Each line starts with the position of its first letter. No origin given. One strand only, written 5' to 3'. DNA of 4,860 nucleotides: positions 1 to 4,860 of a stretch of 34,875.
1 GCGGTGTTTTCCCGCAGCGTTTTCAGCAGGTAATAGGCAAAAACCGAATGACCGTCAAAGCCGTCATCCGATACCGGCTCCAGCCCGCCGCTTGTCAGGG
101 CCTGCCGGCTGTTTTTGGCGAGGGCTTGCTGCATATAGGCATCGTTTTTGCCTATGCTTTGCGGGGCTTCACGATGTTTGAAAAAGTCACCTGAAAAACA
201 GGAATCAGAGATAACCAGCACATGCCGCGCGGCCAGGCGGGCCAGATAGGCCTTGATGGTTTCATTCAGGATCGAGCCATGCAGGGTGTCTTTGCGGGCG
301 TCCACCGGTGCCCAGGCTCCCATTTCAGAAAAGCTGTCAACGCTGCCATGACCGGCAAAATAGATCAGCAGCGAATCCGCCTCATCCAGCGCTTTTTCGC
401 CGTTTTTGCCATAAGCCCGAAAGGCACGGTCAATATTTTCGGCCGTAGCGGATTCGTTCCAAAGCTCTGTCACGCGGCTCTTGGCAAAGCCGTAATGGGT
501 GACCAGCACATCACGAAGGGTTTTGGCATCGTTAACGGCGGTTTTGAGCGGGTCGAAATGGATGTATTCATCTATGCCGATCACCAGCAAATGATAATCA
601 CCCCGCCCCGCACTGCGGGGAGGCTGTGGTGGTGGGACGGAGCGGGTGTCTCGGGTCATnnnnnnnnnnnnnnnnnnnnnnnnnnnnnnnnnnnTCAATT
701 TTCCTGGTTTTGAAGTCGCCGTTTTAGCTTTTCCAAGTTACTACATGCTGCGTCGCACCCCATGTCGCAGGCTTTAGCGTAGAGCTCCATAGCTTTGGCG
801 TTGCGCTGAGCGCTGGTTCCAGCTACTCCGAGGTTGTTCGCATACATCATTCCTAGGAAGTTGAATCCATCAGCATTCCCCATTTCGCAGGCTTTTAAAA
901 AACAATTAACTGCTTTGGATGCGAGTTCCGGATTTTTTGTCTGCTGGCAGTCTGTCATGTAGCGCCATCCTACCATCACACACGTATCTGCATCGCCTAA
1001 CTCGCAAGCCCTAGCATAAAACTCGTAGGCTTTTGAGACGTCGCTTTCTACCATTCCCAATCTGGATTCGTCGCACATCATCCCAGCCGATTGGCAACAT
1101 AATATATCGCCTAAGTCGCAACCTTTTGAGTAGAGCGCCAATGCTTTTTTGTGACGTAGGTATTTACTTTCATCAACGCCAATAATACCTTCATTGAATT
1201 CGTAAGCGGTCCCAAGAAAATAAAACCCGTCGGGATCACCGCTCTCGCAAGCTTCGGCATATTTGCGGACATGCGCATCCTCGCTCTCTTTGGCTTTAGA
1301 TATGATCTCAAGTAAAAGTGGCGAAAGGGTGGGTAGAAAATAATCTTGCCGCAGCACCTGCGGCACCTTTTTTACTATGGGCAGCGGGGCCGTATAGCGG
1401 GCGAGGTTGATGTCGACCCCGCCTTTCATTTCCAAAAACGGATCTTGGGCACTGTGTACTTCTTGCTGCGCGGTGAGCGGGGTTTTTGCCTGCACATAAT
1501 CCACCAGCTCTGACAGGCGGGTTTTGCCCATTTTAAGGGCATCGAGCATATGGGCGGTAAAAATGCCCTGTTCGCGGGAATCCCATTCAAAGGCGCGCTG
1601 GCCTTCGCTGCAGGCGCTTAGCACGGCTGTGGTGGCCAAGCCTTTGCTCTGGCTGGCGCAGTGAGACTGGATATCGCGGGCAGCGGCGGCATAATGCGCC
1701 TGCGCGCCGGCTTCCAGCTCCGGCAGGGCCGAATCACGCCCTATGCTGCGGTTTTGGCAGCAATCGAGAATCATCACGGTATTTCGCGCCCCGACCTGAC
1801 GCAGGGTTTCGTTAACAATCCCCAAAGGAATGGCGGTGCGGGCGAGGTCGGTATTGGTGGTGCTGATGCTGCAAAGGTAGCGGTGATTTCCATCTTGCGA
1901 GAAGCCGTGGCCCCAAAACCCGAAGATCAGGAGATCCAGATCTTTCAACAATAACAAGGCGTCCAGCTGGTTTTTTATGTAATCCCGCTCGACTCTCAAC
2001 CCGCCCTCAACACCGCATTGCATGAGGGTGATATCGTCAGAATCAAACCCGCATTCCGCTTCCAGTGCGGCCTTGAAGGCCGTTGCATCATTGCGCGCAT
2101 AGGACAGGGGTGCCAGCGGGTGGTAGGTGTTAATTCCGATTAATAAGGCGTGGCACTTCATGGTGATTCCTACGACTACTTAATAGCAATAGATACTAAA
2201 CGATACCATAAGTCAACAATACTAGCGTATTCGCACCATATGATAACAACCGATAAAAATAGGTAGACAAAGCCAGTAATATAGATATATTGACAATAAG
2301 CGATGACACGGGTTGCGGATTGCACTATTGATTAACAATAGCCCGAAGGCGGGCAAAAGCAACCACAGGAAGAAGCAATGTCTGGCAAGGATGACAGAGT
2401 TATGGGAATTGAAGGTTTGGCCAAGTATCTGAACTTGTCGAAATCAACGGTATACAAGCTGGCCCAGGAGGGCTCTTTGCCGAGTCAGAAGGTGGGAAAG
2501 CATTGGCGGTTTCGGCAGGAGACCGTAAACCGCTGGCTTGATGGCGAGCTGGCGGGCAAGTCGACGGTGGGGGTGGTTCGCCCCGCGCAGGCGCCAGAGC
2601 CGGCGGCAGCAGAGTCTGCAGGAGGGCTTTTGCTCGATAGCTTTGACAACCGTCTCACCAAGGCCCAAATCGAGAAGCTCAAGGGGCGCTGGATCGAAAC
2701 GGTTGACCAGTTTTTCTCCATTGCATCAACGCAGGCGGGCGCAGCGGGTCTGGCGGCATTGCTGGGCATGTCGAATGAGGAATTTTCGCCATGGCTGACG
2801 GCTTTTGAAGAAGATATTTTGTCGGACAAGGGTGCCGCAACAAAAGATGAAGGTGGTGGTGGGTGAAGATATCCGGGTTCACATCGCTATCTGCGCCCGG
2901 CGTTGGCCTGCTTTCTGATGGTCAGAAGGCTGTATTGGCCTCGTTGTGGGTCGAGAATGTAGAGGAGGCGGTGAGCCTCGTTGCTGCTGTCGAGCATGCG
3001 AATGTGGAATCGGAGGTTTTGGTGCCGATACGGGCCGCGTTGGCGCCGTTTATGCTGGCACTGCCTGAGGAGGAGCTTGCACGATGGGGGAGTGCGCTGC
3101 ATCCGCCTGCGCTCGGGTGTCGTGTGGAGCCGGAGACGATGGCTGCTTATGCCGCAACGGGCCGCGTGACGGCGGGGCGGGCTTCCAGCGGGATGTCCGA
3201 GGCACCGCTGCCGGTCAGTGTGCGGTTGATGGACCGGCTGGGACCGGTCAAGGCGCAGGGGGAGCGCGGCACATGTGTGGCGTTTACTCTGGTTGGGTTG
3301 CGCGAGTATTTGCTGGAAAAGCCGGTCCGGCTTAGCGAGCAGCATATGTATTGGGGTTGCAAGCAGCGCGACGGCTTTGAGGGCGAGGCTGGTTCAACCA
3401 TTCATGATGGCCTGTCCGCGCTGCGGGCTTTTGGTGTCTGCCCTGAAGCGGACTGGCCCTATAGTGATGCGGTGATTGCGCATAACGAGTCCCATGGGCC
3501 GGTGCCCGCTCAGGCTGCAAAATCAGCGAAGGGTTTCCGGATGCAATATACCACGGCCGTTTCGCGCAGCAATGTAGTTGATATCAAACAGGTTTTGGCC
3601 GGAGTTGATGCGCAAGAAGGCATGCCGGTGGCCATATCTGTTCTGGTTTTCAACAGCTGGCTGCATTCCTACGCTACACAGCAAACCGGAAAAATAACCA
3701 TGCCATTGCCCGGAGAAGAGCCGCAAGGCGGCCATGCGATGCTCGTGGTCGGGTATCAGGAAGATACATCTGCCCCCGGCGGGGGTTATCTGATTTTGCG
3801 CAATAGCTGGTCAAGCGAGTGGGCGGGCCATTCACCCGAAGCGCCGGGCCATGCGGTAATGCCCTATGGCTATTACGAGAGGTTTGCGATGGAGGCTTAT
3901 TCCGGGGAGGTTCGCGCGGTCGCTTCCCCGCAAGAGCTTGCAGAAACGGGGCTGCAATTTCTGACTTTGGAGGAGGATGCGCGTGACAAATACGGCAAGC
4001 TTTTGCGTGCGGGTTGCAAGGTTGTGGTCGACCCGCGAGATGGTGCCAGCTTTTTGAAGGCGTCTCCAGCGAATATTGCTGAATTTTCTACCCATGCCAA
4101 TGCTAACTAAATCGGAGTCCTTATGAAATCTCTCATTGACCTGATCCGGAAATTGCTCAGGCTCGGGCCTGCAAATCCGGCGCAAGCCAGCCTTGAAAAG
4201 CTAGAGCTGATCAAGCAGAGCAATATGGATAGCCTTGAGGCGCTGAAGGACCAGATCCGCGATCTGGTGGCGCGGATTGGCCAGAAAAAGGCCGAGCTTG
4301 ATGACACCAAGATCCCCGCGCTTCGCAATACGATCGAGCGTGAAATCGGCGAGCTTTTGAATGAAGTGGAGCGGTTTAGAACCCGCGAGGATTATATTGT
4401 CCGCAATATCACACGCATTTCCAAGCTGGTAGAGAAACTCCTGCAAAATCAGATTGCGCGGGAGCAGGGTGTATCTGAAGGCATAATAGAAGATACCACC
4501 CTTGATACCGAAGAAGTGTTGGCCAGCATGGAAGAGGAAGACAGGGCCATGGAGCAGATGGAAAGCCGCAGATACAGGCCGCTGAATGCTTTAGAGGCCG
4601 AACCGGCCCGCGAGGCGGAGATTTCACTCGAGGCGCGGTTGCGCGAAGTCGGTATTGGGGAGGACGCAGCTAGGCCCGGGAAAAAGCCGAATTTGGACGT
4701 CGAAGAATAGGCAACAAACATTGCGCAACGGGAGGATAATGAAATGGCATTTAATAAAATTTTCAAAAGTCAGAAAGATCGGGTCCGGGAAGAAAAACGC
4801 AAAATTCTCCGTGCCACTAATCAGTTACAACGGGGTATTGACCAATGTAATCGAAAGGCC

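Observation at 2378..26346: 24-kb, 14-gene operon combining ESCRT-III/Vps4-like, RavA-like, papain-like protease and giant envelope protein genes: candidate undescribed system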

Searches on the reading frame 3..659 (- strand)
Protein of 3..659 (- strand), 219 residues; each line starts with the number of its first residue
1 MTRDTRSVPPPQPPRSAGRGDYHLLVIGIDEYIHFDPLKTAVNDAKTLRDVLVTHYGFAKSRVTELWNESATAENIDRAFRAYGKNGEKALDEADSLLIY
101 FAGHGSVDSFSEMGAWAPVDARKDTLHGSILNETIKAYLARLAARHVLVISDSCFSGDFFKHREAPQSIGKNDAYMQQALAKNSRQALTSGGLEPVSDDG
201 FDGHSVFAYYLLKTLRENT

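Call 106: search_protein_families(library=pfam, proteins=[window:3-659:-], max_evalue=0.001)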
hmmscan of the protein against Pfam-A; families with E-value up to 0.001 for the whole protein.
window:3-659:- (219 aa): 2 families
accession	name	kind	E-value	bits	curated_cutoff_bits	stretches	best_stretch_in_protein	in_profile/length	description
PF00656.27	Peptidase_C14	-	5e-17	62.8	21.4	1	25-218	5-194/233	Caspase domain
PF01650.23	Peptidase_C13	-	0.0006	19.9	22.8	1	93-162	107-168/258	Peptidase C13 family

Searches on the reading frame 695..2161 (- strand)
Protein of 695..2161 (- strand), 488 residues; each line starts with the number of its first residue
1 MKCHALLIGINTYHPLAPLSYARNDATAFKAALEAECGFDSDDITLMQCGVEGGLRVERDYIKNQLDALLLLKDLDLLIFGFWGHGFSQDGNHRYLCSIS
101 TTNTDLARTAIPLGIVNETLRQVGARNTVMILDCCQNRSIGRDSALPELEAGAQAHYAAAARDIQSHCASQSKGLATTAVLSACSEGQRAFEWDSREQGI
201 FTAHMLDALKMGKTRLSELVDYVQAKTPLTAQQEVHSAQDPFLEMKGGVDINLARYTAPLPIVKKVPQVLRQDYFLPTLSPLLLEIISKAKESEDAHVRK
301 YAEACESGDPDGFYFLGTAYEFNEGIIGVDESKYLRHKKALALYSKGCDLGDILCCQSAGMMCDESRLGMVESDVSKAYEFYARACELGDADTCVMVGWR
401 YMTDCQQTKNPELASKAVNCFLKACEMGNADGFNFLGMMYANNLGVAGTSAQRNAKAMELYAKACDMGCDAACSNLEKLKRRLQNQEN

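Call 4: search_protein_families(library=pfam, proteins=[window:695-2161:-], max_evalue=0.01)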
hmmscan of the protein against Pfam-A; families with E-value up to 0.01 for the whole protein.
window:695-2161:- (488 aa): 2 families
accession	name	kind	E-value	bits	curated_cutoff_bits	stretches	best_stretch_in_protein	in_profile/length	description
PF00656.27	Peptidase_C14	-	3.1e-16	60.2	21.4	1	3-228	2-212/233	Caspase domain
PF08238.18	Sel1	-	2.2e-11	44.3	30.7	0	362-390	10-36/36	Sel1 repeat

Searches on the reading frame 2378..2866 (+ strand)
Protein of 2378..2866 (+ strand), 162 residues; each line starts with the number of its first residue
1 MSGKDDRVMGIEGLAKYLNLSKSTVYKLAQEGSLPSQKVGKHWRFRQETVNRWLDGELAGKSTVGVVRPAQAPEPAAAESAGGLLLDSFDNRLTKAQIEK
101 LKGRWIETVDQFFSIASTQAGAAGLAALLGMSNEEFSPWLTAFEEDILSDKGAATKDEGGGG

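Call 3: search_protein_families(library=pfam, proteins=[window:2378-2866:+], max_evalue=0.01)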
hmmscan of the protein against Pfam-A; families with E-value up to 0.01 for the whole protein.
window:2378-2866:+ (162 aa): 3 families
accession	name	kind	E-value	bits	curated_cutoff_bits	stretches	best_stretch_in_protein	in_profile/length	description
PF12728.13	HTH_17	-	5.8e-14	52.5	27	1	11-55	4-48/51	Helix-turn-helix domain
PF16677.11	GP3_package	-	0.00022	21.8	29.4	0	5-32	30-57/105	DNA-packaging protein gp3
PF07022.19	Phage_CI_repr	-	0.0032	18.2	22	0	14-39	18-43/65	Bacteriophage CI repressor helix-turn-helix domain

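Call 5: search_protein_families(library=padloc, proteins=[window:2378-2866:+], max_evalue=0.01)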
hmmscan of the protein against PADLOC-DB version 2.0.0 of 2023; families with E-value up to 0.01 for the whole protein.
window:2378-2866:+ (162 aa): 1 family
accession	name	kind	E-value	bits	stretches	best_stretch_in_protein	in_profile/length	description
PDLC04133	mad1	-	4.8e-12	44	1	5-59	2-56/60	mads_1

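Call 6: search_protein_families(library=ncbifam, proteins=[window:2378-2866:+], max_evalue=0.01)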
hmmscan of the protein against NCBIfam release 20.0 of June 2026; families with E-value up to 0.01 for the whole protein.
window:2378-2866:+ (162 aa): 3 families
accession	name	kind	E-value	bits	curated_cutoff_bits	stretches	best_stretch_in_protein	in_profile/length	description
NF047737.1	antiphage_MADS1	equivalog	7e-17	61.4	80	1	6-54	1-49/49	methylation-associated defense system helix-turn-helix domain-containing protein MAD1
TIGR01764.1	excise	domain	3.7e-15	56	28.8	1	11-54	4-47/49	excisionase family DNA-binding protein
NF046037.1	carphisopro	domain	0.004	17.3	38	0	10-39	10-39/54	carph-isopro domain-containing protein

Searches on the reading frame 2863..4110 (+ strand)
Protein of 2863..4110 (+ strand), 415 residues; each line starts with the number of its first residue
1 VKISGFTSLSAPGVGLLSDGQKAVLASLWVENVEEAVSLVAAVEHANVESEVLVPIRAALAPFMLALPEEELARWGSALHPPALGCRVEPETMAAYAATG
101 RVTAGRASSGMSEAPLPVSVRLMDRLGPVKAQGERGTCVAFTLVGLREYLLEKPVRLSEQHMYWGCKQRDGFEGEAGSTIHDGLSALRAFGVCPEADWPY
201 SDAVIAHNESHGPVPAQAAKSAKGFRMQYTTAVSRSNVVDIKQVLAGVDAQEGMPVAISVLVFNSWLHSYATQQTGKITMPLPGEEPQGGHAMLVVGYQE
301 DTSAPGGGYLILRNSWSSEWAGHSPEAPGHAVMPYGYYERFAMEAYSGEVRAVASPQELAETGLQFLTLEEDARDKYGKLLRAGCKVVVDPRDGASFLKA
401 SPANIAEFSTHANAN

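Call 3: search_protein_families(library=pfam, proteins=[window:2863-4110:+], max_evalue=0.01)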
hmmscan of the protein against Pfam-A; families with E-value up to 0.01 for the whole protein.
window:2863-4110:+ (415 aa): 1 family
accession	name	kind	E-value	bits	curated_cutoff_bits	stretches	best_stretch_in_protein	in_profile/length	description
PF00112.29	Peptidase_C1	-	1.9e-12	48.2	20.7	1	125-321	13-195/220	Papain family cysteine protease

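Call 5: search_protein_families(library=padloc, proteins=[window:2863-4110:+], max_evalue=0.01)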
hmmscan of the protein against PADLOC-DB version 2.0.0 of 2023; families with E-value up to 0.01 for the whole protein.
window:2863-4110:+ (415 aa): 0 families

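Call 6: search_protein_families(library=ncbifam, proteins=[window:2863-4110:+], max_evalue=0.01)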
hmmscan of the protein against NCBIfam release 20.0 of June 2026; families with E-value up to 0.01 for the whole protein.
window:2863-4110:+ (415 aa): 0 families

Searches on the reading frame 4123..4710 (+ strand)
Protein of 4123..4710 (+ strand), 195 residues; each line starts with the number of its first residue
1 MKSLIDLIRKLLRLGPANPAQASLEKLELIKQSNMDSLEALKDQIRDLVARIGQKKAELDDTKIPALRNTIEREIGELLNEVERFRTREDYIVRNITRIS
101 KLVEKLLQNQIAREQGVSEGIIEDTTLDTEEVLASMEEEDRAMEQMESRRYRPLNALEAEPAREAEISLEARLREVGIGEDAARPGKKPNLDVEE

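Call 3: search_protein_families(library=pfam, proteins=[window:4123-4710:+], max_evalue=0.01)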
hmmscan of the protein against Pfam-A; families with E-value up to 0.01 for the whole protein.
window:4123-4710:+ (195 aa): 0 families

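Call 5: search_protein_families(library=padloc, proteins=[window:4123-4710:+], max_evalue=0.01)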
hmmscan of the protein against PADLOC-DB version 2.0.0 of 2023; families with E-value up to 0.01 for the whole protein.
window:4123-4710:+ (195 aa): 4 families
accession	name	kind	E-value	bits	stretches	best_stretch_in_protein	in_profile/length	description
PDLC00262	LmuB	-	0.0041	14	1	40-143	332-432/588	AAA ATPase domain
PDLC03865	LmuB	-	0.0045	13.2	1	23-109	697-777/1007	-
PDLC00259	LmuB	-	0.0046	13.8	1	38-147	330-430/588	AAA ATPase domain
PDLC02749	PbeC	-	0.0086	12.6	1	24-124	373-479/636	PbeC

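Call 6: search_protein_families(library=ncbifam, proteins=[window:4123-4710:+], max_evalue=0.01)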
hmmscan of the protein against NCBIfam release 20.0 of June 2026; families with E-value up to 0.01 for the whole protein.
window:4123-4710:+ (195 aa): 0 families

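Call 39: search_solved_structures(query=A2, max_evalue=10)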
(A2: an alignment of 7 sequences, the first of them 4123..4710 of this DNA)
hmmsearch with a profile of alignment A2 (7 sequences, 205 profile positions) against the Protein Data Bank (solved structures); distinct sequences matched with E-value up to 10: 11.
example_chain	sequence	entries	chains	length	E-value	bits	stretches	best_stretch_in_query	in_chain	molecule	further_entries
6y07_A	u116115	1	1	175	0.03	17.2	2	100-149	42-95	sohair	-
9tlu_C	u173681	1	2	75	0.038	16.9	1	24-80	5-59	Sc-apCC-2-BCL-xL-3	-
9tls_A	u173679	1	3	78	0.05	16.5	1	24-55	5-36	Sc-apCC-2-KLHL20-3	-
7crb_A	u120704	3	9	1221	0.062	16.2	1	77-172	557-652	NAD+ hydrolase (NADase)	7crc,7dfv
2w6a_A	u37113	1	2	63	0.3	13.9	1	7-54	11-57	ARF GTPASE-ACTIVATING PROTEIN GIT1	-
9tlq_A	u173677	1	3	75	0.43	13.4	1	24-59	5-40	Sc-apCC-2-BCL-xL-8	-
5mc9_A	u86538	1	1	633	0.51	13.2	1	73-119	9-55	Laminin subunit alpha-1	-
9tlv_A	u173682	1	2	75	0.76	12.6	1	24-59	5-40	Sc-apCC-2-MCL-1-3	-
9tlp_A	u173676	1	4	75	0.78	12.6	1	24-60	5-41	Sc-apCC-2-BCL-xL-6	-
7o0i_a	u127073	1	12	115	1.8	11.4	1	103-142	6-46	RsbS, negative regulator of sigma-B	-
9tlt_A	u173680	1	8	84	1.8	11.4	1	24-58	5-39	Sc-apCC-2-KLHL20-4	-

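Call 56: search_protein_families(library=pfam, proteins=[window:4123-4710:+], max_evalue=10)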
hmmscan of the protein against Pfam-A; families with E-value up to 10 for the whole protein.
window:4123-4710:+ (195 aa): 6 families
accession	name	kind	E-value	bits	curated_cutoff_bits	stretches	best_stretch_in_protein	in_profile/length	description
PF24423.1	OVT1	-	0.051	14.4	30.9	1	70-119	26-75/100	Major antigen, helical domain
PF05377.16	FlaC_arch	-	0.072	13.9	27.8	1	69-107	3-41/55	Flagella accessory protein C (FlaC)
PF03273.18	Baculo_gp64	-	0.15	11.2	27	1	20-81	310-370/534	Baculovirus gp64 envelope glycoprotein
PF04293.20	SpoVR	-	0.3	10.2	27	1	32-144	125-237/407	SpoVR like protein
PF07889.17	DUF1664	-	0.38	11.3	34.6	1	37-110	53-124/124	Protein of unknown function (DUF1664)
PF09551.15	Spore_II_R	-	0.57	11.1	25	1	26-84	6-63/128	Stage II sporulation protein R (spore_II_R)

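Call 73: predict_structure(protein=window:4123-4710:+)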
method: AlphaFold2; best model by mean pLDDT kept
length: 195 residues; sequences in the alignment: 1
mean_pLDDT: 63.9   pTM: 0.38
mean pLDDT of the five models: 63.9, 62.5, 61.9, 54.2, 52.6
residues with pLDDT >= 90: 0; 70-90: 83; 50-70: 74; < 50: 38
segments of 3 or more residues with pLDDT < 50: 14-17, 119-122, 150-161, 181-190
pLDDT, mean of each block of 10 residues (from residue 1): 51 51 66 75 78 78 77 78 75 72 68 59 53 64 62 44 60 64 44 51
secondary structure, 60 per line:
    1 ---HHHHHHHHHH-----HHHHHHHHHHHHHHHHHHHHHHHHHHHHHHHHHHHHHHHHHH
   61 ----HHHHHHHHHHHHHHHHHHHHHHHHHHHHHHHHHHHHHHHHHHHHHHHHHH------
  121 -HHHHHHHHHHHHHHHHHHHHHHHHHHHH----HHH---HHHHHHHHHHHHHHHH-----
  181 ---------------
elements in order: H4-13 H19-60 H65-114 H122-149 H160-175

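Call 78: fold_search(model_id=the predicted structure, library=pdb)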
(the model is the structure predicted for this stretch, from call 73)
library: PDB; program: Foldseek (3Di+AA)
matches with E <= 10: 368; with E <= 0.001: 0
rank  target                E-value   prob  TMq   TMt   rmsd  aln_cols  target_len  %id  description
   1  6tz9_A                6.4e-01  0.20  0.24  0.28  36.2       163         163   13  CryoEM reconstruction of membrane-bound ESCRT-III filament composed of CHMP1B only (released 2020-04-08)
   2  9cfs_A                6.8e-01  0.77  0.33  0.63   3.3        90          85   16  Structure of a 150% lengthened variant of the E. coli ROP protein (released 2025-07-02)
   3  8cqn_A                7.2e-01  0.25  0.28  0.29  43.5       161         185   15  Crystal structure of Borrelia burgdorferi paralogous family 12 outer surface protein BBK01 (released 2024-03-13)
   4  9mvz_D                7.2e-01  0.23  0.29  0.07  24.4       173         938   13  Tripartite complex of MmpL5-S5-AcpM from Mycolicibacterium smegmatis (released 2025-07-30)
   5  7zcg_B                7.2e-01  0.14  0.19  0.24  30.8       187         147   15  CHMP2A-CHMP3 heterodimer (430 Angstrom diameter) (released 2023-01-18)
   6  3lay_H                8.6e-01  0.72  0.27  0.58   7.5        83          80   14  Alpha-Helical barrel formed by the decamer of the zinc resistance-associated protein (STM4172) from Salmonella enteric (released 2010-01-19)
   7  5xns_A                8.6e-01  0.38  0.29  0.16   9.0       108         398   17  Crystal structure of the Smc head domain with an extended coiled coil bound to the C-terminal domain of ScpA derived f (released 2017-08-02)
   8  6b87_C                9.7e-01  0.60  0.34  0.57   6.8       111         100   14  Crystal structure of transmembrane protein TMHC2_E (released 2018-03-14)
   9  5u1d_A                9.7e-01  0.38  0.37  0.15  12.5       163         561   16  Cryo-EM structure of the human TAP ATP-Binding Cassette Transporter (released 2017-01-11)
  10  3lay_F                1.0e+00  0.69  0.27  0.59   6.8        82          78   15  Alpha-Helical barrel formed by the decamer of the zinc resistance-associated protein (STM4172) from Salmonella enteric (released 2010-01-19)
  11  9s97_B                1.0e+00  0.47  0.37  0.38  12.5       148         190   14  CdvB2 filament - low twist (released 2026-01-28)
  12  4zwt_N                1.0e+00  0.38  0.35  0.49   6.2       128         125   14  Crystal Structure of the Bacteriophage T4 recombination mediator protein UvsY, Lattice Type IV (released 2016-03-02)
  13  8cqo_A                1.0e+00  0.23  0.29  0.30  42.3       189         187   15  Crystal structure of Borrelia burgdorferi paralogous family 12 outer surface protein BBK01 (Se-Met data) (released 2024-03-13)
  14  6b87_D                1.0e+00  0.21  0.25  0.38   7.5       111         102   17  Crystal structure of transmembrane protein TMHC2_E (released 2018-03-14)
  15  7n6g_3I               1.0e+00  0.16  0.28  0.17  36.1       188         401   16  C1 of central pair (released 2022-05-18)
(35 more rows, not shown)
